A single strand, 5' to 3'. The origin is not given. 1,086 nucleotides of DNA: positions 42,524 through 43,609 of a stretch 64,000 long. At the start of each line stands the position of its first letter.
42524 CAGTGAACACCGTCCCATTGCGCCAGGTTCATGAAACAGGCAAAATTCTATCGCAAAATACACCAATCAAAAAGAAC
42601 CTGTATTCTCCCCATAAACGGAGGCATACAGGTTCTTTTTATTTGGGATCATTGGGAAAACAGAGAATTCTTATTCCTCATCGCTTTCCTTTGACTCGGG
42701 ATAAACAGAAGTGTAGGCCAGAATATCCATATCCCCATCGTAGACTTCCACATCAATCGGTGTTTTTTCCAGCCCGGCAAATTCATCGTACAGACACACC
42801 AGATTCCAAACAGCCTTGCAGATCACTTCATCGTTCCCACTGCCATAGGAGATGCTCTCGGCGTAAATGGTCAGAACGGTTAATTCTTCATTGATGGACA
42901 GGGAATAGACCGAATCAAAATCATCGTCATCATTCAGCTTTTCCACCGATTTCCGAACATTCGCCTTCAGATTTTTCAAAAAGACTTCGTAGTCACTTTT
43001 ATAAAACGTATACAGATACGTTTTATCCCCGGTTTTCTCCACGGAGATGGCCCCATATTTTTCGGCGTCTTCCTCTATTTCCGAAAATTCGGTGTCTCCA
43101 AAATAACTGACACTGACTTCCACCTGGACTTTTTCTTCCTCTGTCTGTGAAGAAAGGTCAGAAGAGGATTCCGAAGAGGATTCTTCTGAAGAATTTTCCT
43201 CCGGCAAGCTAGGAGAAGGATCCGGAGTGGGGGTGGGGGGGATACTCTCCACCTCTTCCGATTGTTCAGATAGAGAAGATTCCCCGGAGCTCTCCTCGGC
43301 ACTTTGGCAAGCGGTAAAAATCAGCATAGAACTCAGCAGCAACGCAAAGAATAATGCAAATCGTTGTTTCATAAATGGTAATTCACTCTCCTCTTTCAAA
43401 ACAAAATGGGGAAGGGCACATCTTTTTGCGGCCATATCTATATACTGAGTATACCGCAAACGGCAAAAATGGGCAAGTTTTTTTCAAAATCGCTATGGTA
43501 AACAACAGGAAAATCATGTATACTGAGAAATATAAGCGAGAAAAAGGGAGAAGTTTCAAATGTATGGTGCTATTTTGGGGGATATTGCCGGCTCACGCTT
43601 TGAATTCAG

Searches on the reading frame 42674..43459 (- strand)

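Call 3: search_protein_families(library=pfam, proteins=[window:42674-43459:-], max_evalue=0.1)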
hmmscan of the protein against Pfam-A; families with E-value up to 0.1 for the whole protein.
window:42674-43459:- (262 aa): 1 family
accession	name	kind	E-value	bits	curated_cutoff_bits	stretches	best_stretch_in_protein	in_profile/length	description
PF23379.1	DUF7096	-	0.08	13.2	27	1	30-139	1-109/208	Domain of unknown function (DUF7096)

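Call 4: search_protein_families(library=ncbifam, proteins=[window:42674-43459:-], max_evalue=0.1)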
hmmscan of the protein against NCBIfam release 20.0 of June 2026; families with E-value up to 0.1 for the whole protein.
window:42674-43459:- (262 aa): 5 families
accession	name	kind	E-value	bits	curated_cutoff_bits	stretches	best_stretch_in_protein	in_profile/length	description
TIGR03593.1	yidC_nterm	equivalog_domain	0.0077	15.9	58.25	1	32-113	2-78/363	membrane protein insertase YidC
NF042930.1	EF0163_fam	equivalog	0.031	13.8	65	1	37-122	2-76/165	EF0163 family protein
NF058647.1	lipo_LytA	equivalog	0.041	14.1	110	0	38-69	5-38/107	acidic lipoprotein LytA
NF041057.1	Rcas_1661_fam_Se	equivalog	0.059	12.9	190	1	41-110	2-71/247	Rcas_1661 family thioredoxin-like (seleno)lipoprotein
NF047760.1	LIC10042_TonB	equivalog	0.089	12.9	100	0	33-169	3-135/156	LIC_10042 family TonB-like protein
